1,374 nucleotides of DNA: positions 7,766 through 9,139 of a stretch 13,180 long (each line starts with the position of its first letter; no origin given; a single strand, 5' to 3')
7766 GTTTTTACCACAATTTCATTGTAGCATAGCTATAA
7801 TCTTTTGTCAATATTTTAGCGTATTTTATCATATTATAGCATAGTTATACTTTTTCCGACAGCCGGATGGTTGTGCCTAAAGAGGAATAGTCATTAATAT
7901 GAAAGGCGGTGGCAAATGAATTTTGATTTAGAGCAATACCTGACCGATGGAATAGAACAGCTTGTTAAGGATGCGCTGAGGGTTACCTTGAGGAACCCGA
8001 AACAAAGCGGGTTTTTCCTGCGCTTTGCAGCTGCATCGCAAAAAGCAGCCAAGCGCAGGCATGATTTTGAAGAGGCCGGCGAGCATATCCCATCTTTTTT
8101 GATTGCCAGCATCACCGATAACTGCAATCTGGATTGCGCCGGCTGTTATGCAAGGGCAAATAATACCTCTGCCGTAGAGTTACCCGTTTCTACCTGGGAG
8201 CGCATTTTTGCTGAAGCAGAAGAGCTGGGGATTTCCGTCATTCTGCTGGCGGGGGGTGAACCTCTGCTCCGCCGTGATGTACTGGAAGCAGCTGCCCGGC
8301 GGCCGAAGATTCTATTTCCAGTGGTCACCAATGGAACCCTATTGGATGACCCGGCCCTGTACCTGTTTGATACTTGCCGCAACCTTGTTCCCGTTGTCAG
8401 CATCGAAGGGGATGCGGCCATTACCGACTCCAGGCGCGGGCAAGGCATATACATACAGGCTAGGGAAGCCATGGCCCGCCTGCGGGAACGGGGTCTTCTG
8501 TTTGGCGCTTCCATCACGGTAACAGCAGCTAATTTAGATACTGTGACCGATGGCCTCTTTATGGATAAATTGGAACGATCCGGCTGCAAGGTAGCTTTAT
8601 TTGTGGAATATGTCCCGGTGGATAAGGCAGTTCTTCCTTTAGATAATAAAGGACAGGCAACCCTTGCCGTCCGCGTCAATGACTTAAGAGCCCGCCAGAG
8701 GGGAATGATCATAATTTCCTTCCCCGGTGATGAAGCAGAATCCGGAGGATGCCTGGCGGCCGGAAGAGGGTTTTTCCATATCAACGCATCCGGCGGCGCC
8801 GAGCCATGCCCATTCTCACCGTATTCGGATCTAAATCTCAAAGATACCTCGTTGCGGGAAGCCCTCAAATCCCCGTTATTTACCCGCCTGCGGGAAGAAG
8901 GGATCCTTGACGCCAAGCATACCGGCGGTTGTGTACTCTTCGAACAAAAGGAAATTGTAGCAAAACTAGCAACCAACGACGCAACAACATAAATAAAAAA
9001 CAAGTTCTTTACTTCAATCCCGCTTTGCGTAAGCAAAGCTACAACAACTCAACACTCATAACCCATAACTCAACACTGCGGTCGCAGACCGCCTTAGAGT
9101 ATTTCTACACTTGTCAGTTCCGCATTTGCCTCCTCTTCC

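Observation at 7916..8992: GC-rich radical-SAM enzyme with a 70-aa N-terminal extension and a sparse C-terminal Cys set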

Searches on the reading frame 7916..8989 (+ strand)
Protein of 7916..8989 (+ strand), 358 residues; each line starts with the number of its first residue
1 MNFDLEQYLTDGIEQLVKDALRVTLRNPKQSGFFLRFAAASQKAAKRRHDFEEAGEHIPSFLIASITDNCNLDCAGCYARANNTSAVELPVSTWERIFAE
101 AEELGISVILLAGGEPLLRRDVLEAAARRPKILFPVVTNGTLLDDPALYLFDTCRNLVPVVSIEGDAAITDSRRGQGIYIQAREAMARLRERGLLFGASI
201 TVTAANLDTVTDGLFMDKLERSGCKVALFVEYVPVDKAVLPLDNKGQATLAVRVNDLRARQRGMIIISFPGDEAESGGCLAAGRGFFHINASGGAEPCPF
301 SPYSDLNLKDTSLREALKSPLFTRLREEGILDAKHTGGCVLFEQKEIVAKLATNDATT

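Call 5: search_protein_families(library=pfam, proteins=[window:7916-8989:+], max_evalue=1)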
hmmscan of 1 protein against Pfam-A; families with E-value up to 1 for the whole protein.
window:7916-8989:+ (358 aa): 3 families
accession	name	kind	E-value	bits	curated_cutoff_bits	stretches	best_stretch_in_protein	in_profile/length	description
PF04055.27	Radical_SAM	-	6.3e-14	52.9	29.5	1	65-195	2-142/166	Radical SAM superfamily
PF13353.11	Fer4_12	-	1.4e-05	25.8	22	1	68-131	13-78/137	4Fe-4S single cluster domain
PF13186.11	SPASM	-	0.014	16.1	21.5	1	279-327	1-53/67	Iron-sulfur cluster-binding domain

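Call 6: search_protein_families(library=ncbifam, proteins=[window:7916-8989:+], max_evalue=1)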
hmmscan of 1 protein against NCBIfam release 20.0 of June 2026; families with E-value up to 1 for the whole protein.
window:7916-8989:+ (358 aa): 65 families (the best 25 are shown)
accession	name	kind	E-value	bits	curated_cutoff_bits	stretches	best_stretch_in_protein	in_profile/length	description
TIGR04545.1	rSAM_ahbD_hemeb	equivalog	2.7e-20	73.1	500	2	65-224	5-167/339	heme b synthase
TIGR04250.1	SCM_rSAM_ScmE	equivalog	3.2e-19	69.1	400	1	64-210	7-158/358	SynChlorMet cassette radical SAM/SPASM protein ScmE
NF045574.1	sacti_mat_StsB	exception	1.8e-18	66.7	625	1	65-220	101-260/466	StsB family radical SAM/SPASM domain sactipeptide maturase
TIGR04051.1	rSAM_NirJ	equivalog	1.2e-16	60.7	515.45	1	63-211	5-157/354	heme d1 biosynthesis radical SAM protein NirJ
TIGR03962.1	mycofact_rSAM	equivalog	1.8e-15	57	265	1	55-212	7-168/339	mycofactocin radical SAM maturase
TIGR04055.1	rSAM_NirJ2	equivalog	2.3e-15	56.9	500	1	66-212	6-156/326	putative heme d1 biosynthesis radical SAM protein NirJ2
NF050035.1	rSAM_WgK_link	exception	3.1e-15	56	650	1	59-212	8-166/367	radical SAM/SPASM peptide maturase WgkB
TIGR04546.1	rSAM_ahbC_deAc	equivalog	3.8e-15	55.6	650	1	62-211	41-194/390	12,18-didecarboxysiroheme deacetylase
TIGR02668.1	moaA_archaeal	equivalog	4.8e-15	55.3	325.25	1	64-151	14-105/303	GTP 3',8-cyclase MoaA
TIGR04347.1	pseudo_SAM_Halo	equivalog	1e-14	54.7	525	1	57-243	36-225/390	TIGR04347 family pseudo-SAM/SPASM protein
TIGR04053.2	TIGR04053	equivalog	4.9e-14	52.3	395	2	58-212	6-168/366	TIGR04053 family radical SAM/SPASM domain-containing protein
TIGR04054.1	rSAM_NirJ1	equivalog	9.8e-14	50.8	650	1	60-210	36-190/387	putative heme d1 biosynthesis radical SAM protein NirJ1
NF001199.0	PRK00164.2-1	equivalog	4e-13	49.2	231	1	60-153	13-109/308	GTP 3',8-cyclase MoaA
NF047865.1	rSAM_PapB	equivalog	8.4e-13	48.2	340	1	62-210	5-168/330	PapB family radical SAM/SPASM ranthipeptide maturase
TIGR02109.1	PQQ_syn_pqqE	equivalog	2.1e-12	46.7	381.35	1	58-300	5-259/358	pyrroloquinoline quinone biosynthesis protein PqqE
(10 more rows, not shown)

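Call 10: find_homologous_proteins(query=window:7916-8989:+, max_evalue=0.00001)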
Query window:7916-8989:+ (358 aa): 8000 proteins with E <= 0.00001 among 8000 candidates; the best 120 are listed.
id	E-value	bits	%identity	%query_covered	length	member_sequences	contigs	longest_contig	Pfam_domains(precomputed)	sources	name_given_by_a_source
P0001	1.5e-234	795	100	100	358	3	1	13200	PF04055.28,PF13353.12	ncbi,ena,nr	ncbi:MAG: radical SAM protein [Clostridiales bacterium]|nr:radical SAM protein [Clostridiales bacter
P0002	3.6e-167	573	74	98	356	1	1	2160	PF04055.28,PF13353.12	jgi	jgi:MoaA/NifB/PqqE/SkfB family radical SAM enzyme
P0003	2.0e-166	571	72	98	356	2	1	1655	PF04055.28,PF13353.12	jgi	-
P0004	6.9e-163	559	72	98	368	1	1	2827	PF04055.28,PF13353.12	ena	-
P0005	2.7e-160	551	70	99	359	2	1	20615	PF04055.28,PF13353.12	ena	-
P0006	8.4e-160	549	71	98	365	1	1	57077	PF04055.28,PF13353.12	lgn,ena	-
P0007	1.5e-159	548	69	98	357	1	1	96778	PF04055.28,PF13353.12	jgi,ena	-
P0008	7.4e-159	546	70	98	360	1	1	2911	PF04055.28,PF13353.12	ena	-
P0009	1.1e-158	546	68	99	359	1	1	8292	PF04055.28,PF13353.12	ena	-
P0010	5.5e-157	540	69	98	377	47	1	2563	PF04055.28,PF13353.12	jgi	-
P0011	5.2e-156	537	68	99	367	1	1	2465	PF04055.28,PF13353.12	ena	-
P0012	6.4e-156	536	69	99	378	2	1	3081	PF04055.28,PF13353.12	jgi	-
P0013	2.3e-155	535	69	98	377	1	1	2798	PF04055.28,PF13353.12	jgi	-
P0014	5.8e-155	533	68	98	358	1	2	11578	PF04055.28,PF13353.12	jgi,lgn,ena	-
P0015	1.5e-154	532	68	99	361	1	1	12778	PF04055.28,PF13353.12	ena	-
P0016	1.1e-153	529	68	98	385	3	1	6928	PF04055.28,PF13353.12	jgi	-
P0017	1.8e-153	528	66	98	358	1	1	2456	PF04055.28,PF13353.12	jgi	-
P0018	1.3e-152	526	66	98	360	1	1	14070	PF04055.28,PF13353.12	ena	-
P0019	2.6e-152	525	67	99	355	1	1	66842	PF04055.28,PF13353.12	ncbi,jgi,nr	ncbi:MAG: radical SAM protein [Oscillospiraceae bacterium]|jgi:MoaA/NifB/PqqE/SkfB family radical SA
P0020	9.2e-152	523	66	99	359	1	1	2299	PF04055.28,PF13353.12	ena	-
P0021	1.2e-151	522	66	98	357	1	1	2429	PF04055.28,PF13353.12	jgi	-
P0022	3.1e-150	518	65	98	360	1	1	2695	PF04055.28,PF13353.12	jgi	-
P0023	6.3e-149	513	65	98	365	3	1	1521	PF04055.28,PF13353.12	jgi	jgi:MoaA/NifB/PqqE/SkfB family radical SAM enzyme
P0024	2.6e-148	511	65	98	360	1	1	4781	PF04055.28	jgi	-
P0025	2.8e-146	505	65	99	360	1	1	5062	PF04055.28,PF13353.12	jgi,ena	-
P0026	4.2e-146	504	63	99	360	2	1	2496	PF04055.28,PF13353.12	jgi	-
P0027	4.2e-146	504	64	99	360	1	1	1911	PF04055.28,PF13353.12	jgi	-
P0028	8.9e-145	500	74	85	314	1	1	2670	PF04055.28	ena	-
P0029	1.1e-143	496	66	93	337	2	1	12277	PF04055.28,PF13353.12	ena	-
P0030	1.7e-143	496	62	98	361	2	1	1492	PF04055.28,PF13353.12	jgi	-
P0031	2.2e-143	495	63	99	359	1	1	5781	PF04055.28,PF13353.12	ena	-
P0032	7.8e-143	493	63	98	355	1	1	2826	PF04055.28,PF13353.12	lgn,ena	-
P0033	5.2e-142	491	62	99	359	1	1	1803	PF04055.28,PF13353.12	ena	-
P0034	5.7e-141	487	63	98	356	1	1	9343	PF04055.28,PF13353.12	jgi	jgi:MoaA/NifB/PqqE/SkfB family radical SAM enzyme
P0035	5.9e-141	487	63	98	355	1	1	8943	PF04055.28,PF13353.12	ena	-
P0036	2.3e-140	485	62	99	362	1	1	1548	PF04055.28,PF13353.12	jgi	-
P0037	3.4e-140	485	63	98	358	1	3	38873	PF04055.28,PF13353.12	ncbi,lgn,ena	-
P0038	6.5e-140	484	63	99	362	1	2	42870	PF04055.28,PF13353.12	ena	-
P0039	6.5e-139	481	63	97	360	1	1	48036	PF04055.28,PF13353.12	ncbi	-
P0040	4.9e-138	478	60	98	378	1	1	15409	PF04055.28,PF13353.12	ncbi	-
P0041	5.2e-138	478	64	93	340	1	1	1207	PF04055.28,PF13353.12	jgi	-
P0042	1.4e-137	476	62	99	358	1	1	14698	PF04055.28,PF13353.12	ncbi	-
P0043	3.3e-137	475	62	99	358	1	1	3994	PF04055.28,PF13353.12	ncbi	-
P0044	4.8e-137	474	61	98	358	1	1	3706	PF04055.28,PF13353.12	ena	-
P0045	6.5e-137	474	61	99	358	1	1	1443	PF04055.28,PF13353.12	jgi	jgi:MoaA/NifB/PqqE/SkfB family radical SAM enzyme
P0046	4.5e-136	471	73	81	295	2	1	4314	PF04055.28,PF13353.12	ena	-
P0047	5.5e-136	471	63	98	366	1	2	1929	PF04055.28,PF13353.12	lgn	-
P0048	5.8e-136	471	60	98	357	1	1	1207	PF04055.28,PF13353.12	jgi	-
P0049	5.9e-136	471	61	97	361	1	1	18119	PF04055.28,PF13353.12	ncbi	-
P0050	7.4e-136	471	63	99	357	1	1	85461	PF04055.28,PF13353.12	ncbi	-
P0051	1.7e-135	469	60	99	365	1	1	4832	PF04055.28,PF13353.12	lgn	-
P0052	5.8e-135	468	61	98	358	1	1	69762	PF04055.28,PF13353.12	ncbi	-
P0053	6.9e-135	467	60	99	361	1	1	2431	PF04055.28,PF13353.12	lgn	-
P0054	9.2e-135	467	58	98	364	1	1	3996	PF04055.28,PF13353.12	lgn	-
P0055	2.0e-134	466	63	97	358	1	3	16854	PF04055.28,PF13353.12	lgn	-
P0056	4.8e-134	465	59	99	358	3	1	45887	PF04055.28,PF13353.12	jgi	jgi:MoaA/NifB/PqqE/SkfB family radical SAM enzyme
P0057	9.6e-134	464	59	97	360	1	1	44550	PF04055.28,PF13353.12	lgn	-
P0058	9.8e-134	464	60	99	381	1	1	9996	PF04055.28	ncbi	-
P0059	2.5e-133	462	60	98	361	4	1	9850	PF04055.28,PF13353.12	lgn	-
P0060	2.7e-133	462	61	98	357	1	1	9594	PF04055.28,PF13353.12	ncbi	-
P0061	5.2e-133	461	62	98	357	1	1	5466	PF04055.28,PF13353.12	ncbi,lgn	-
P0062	8.2e-133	461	58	98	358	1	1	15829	PF04055.28,PF13353.12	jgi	jgi:MoaA/NifB/PqqE/SkfB family radical SAM enzyme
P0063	1.1e-132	460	61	98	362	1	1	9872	PF04055.28,PF13353.12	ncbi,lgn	-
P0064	3.5e-132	458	59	97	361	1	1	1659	PF04055.28,PF13353.12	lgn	-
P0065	4.2e-132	458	59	97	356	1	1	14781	PF04055.28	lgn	-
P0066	1.1e-131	457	58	97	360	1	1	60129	PF04055.28,PF13353.12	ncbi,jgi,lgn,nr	ncbi:MAG: radical SAM protein [Clostridiales bacterium]|jgi:MoaA/NifB/PqqE/SkfB family radical SAM e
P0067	1.3e-131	457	59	98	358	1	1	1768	PF04055.28,PF13353.12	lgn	-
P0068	1.5e-131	456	57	96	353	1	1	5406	PF04055.28,PF13353.12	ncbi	-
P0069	1.9e-131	456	60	98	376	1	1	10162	PF04055.28,PF13353.12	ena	-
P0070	2.3e-131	456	59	98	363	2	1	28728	PF04055.28,PF13353.12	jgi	jgi:MoaA/NifB/PqqE/SkfB family radical SAM enzyme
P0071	2.7e-131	455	61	98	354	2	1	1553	PF04055.28,PF13353.12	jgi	-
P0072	3.5e-131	455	59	97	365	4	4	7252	PF04055.28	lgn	-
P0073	4.4e-131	455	60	98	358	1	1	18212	PF04055.28,PF13353.12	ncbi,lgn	-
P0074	4.9e-131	455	59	97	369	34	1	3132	PF04055.28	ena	-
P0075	5.1e-131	455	58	98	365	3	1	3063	PF04055.28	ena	-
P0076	5.5e-131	454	61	98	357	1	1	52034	PF04055.28,PF13353.12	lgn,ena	-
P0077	6.8e-131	454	59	98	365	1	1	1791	PF04055.28,PF13353.12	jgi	jgi:MoaA/NifB/PqqE/SkfB family radical SAM enzyme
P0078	7.4e-131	454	61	97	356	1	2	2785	PF04055.28,PF13353.12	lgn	-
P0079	1.1e-130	454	58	97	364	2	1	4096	PF04055.28,PF13353.12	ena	-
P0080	1.2e-130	453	59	99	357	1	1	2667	PF04055.28,PF13353.12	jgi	jgi:MoaA/NifB/PqqE/SkfB family radical SAM enzyme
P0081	1.7e-130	453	57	98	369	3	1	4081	PF04055.28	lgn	-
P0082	2.0e-130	453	58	97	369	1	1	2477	PF04055.28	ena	-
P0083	2.5e-130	452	59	98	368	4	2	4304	PF04055.28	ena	-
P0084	3.7e-130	452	-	-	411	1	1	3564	PF04055.28,PF13353.12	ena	-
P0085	5.3e-130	451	57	97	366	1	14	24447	PF04055.28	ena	-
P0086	5.5e-130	451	57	98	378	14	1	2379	PF04055.28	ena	-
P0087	8.3e-130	451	59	97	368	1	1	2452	PF04055.28,PF13353.12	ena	-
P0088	1.0e-129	450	59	98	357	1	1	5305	PF04055.28,PF13353.12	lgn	-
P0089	1.2e-129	450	59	99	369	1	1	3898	PF04055.28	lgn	-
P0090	1.9e-129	449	56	99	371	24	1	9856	PF04055.28,PF13353.12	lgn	-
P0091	2.2e-129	449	59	97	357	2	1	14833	PF04055.28,PF13353.12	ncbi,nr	ncbi:MAG: radical SAM protein [Oscillospiraceae bacterium]|nr:radical SAM protein [Oscillospiraceae 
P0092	2.2e-129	449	58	98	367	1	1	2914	PF04055.28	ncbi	-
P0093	2.2e-129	449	56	97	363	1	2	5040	PF04055.28,PF13353.12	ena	-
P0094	2.3e-129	449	61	99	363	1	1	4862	PF04055.28,PF13353.12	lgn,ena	-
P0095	2.5e-129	449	57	98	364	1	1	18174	PF04055.28,PF13353.12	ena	-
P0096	3.2e-129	449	57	98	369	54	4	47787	PF04055.28,PF13353.12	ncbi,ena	-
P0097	3.2e-129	449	55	99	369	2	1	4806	PF04055.28,PF13353.12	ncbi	-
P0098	3.4e-129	449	57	98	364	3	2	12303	PF04055.28,PF13353.12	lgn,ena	-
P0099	3.7e-129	449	59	98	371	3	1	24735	PF04055.28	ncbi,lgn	-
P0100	4.1e-129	448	57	98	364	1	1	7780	PF04055.28,PF13353.12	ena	-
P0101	4.2e-129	448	57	98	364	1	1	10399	PF04055.28,PF13353.12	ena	-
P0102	5.0e-129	448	61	98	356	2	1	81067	PF04055.28,PF13353.12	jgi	jgi:MoaA/NifB/PqqE/SkfB family radical SAM enzyme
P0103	5.1e-129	448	56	97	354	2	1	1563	PF04055.28,PF13353.12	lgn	-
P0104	5.9e-129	448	58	97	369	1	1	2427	PF04055.28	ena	-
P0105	6.0e-129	448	57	98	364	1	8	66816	PF04055.28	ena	-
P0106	6.1e-129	448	57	98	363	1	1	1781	PF04055.28,PF13353.12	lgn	-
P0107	6.8e-129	448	57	97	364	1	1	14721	PF04055.28,PF13353.12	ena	-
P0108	7.5e-129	447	57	98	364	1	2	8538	PF04055.28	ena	-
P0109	7.8e-129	447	56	97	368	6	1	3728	PF04055.28,PF13353.12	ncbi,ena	-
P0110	8.2e-129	447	56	98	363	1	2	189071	PF04055.28,PF13353.12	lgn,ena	-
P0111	9.0e-129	447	56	99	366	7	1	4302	PF04055.28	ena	-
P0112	9.9e-129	447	55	99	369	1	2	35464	PF04055.28,PF13353.12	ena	-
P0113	1.2e-128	447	56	97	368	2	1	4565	PF04055.28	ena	-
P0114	1.3e-128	447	56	97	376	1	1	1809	PF04055.28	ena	-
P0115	1.4e-128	447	56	100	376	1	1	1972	PF04055.28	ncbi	-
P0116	1.6e-128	446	56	98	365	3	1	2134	PF04055.28,PF13353.12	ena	-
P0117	1.8e-128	446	56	97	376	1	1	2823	PF04055.28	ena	-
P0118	1.8e-128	446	57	99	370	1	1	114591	PF04055.28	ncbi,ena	-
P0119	1.8e-128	446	57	99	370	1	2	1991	PF04055.28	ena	-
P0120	2.0e-128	446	57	97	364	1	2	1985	PF04055.28,PF13353.12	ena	-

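Call 11: search_solved_structures(query=window:7916-8989:+, max_evalue=0.01, show_alignments=2)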
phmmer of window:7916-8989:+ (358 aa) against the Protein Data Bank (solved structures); distinct sequences matched with E-value up to 0.01: 10.
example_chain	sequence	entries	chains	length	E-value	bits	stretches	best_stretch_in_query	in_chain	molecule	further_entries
6c8v_A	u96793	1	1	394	2.7e-11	46.1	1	59-299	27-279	Coenzyme PQQ synthesis protein E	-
6efn_A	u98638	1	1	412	3.9e-09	39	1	56-237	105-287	Sporulation killing factor maturation protein SkfB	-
7voc_C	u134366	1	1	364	2.6e-08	36.3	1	31-189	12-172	Cytosylglucuronate decarboxylase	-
7vob_C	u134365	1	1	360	2.6e-08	36.3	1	31-189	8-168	Cytosylglucuronate decarboxylase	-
8wm2_A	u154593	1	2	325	1.2e-07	34.1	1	41-154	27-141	Fe-S radical SAM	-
5v1q_A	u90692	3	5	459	1.8e-06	30.2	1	61-164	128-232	Radical SAM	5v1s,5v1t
2fb2_A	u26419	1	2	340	0.00023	23.3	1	62-157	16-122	Molybdenum cofactor biosynthesis protein A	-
1tv7_A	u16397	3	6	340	0.00035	22.7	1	62-157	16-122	Molybdenum cofactor biosynthesis protein A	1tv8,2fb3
7tol_A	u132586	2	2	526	0.0017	20.4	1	65-126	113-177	glycerol dibiphytanyl glycerol tetraether - macrocyclic archaeol synthase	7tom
5wgg_A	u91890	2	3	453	0.0065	18.5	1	62-174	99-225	Radical SAM domain protein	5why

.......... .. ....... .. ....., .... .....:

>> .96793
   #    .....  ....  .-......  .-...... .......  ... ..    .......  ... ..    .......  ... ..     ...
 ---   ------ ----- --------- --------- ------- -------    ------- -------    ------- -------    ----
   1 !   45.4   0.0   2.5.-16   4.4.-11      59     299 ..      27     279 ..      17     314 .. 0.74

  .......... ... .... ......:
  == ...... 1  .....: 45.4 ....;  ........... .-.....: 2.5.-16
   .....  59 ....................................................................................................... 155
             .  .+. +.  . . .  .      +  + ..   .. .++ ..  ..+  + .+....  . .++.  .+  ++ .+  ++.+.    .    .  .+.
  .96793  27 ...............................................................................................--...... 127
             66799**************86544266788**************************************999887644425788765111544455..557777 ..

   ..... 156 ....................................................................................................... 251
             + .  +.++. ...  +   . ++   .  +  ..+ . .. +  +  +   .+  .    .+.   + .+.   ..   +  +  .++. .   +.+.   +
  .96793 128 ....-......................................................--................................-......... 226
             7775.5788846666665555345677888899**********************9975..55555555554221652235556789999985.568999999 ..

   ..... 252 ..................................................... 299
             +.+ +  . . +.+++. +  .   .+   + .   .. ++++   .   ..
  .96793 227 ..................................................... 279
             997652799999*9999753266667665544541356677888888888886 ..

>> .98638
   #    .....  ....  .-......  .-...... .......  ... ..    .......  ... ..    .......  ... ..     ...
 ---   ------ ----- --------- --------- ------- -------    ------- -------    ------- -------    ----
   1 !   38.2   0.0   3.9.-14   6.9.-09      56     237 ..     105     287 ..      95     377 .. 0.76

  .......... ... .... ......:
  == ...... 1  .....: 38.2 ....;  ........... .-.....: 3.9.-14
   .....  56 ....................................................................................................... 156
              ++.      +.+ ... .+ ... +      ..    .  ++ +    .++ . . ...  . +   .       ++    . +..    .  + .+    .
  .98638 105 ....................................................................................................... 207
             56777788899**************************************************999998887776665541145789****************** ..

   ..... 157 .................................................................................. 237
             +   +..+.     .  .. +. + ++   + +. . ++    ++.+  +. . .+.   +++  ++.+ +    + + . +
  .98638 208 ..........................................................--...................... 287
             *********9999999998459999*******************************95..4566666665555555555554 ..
